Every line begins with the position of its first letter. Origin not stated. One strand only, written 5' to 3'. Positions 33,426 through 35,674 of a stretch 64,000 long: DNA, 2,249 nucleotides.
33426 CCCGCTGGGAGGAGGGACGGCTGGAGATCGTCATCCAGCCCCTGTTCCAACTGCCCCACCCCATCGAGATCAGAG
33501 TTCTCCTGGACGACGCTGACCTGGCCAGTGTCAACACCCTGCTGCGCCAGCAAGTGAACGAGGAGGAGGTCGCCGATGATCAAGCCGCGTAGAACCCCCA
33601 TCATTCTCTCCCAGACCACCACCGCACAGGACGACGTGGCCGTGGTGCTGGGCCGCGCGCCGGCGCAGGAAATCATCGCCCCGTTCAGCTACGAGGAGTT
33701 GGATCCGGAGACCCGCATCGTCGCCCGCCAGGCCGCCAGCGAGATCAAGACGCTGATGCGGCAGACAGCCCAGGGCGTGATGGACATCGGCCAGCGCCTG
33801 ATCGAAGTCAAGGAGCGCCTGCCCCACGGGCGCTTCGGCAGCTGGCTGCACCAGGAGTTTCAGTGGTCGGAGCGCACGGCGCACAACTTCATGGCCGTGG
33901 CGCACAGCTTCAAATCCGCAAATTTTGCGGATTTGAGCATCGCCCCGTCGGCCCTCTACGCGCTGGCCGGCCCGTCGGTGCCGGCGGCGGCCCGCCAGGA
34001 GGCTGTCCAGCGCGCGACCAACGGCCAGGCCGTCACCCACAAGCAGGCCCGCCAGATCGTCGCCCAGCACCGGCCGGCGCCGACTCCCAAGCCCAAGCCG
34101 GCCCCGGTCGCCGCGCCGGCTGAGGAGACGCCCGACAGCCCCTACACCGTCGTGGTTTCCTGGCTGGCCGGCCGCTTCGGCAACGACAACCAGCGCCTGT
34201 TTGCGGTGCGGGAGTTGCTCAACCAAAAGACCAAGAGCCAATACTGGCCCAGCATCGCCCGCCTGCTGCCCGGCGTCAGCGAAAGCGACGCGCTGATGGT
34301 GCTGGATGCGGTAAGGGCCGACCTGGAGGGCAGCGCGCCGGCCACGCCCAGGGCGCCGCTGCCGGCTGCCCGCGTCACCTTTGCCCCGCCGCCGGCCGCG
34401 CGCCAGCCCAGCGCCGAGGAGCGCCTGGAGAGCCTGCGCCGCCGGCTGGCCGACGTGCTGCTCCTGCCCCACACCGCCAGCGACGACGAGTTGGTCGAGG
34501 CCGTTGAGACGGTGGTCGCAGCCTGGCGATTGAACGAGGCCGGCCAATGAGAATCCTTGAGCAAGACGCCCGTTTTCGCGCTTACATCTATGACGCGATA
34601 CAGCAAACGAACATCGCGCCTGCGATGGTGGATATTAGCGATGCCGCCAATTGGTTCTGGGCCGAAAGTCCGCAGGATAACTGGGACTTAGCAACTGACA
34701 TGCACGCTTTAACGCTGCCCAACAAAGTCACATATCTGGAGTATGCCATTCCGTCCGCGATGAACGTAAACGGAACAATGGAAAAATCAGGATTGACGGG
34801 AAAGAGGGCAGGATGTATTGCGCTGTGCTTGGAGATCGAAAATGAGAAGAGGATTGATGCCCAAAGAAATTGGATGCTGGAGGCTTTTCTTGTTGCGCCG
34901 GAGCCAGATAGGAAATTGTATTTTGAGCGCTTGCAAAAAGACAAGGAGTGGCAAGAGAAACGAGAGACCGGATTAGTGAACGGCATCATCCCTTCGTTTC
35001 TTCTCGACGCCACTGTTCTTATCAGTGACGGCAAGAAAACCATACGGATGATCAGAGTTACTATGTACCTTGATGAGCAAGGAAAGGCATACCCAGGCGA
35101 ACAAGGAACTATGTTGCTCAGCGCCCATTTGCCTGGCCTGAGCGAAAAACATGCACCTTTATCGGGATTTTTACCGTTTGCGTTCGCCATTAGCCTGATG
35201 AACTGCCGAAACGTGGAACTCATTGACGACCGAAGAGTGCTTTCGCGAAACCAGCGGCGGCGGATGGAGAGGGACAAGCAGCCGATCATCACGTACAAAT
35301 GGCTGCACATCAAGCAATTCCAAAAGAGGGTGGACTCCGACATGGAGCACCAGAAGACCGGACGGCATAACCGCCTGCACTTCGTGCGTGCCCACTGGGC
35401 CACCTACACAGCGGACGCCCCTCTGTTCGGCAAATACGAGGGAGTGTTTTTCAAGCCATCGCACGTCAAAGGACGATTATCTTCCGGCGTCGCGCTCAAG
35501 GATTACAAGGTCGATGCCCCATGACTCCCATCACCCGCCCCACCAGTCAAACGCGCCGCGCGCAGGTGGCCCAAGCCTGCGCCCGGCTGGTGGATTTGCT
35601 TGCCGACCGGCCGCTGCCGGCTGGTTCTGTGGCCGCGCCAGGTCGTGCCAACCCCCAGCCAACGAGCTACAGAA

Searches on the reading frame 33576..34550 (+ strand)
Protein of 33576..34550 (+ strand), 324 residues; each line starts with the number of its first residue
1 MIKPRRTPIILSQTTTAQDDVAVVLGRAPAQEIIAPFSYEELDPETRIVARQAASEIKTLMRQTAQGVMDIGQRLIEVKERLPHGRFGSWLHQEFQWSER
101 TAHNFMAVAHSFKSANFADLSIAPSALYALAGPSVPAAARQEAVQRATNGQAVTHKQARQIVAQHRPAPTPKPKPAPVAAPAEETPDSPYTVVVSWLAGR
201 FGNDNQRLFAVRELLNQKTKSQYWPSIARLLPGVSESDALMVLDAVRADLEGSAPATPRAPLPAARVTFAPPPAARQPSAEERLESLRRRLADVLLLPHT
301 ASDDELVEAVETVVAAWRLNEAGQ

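Call 72: search_protein_families(library=phrogs, proteins=[window:33576-34550:+], max_evalue=0.001)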
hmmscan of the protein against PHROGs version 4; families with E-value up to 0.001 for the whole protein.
window:33576-34550:+ (324 aa): 6 families
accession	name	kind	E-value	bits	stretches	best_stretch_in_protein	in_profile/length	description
phrog_15609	-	unknown function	3.7e-18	67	1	52-142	11-104/316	-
phrog_1733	-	unknown function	3e-15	57.4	1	37-164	10-133/305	-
phrog_1748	-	unknown function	1.4e-10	41.8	1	52-116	50-113/302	-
phrog_6146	-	unknown function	9.7e-08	33.1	1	55-110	42-105/197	-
phrog_4571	-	unknown function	2.4e-05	25.3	1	50-177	11-137/289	-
phrog_11916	-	unknown function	0.00083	20.7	0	81-140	8-66/107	-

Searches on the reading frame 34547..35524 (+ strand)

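Call 72: search_protein_families(library=phrogs, proteins=[window:34547-35524:+], max_evalue=0.001)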
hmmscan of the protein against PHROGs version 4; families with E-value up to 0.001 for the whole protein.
window:34547-35524:+ (325 aa): 1 family
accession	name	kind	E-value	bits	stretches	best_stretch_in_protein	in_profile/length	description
phrog_20769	-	unknown function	3.1e-25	90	1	209-324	200-316/318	-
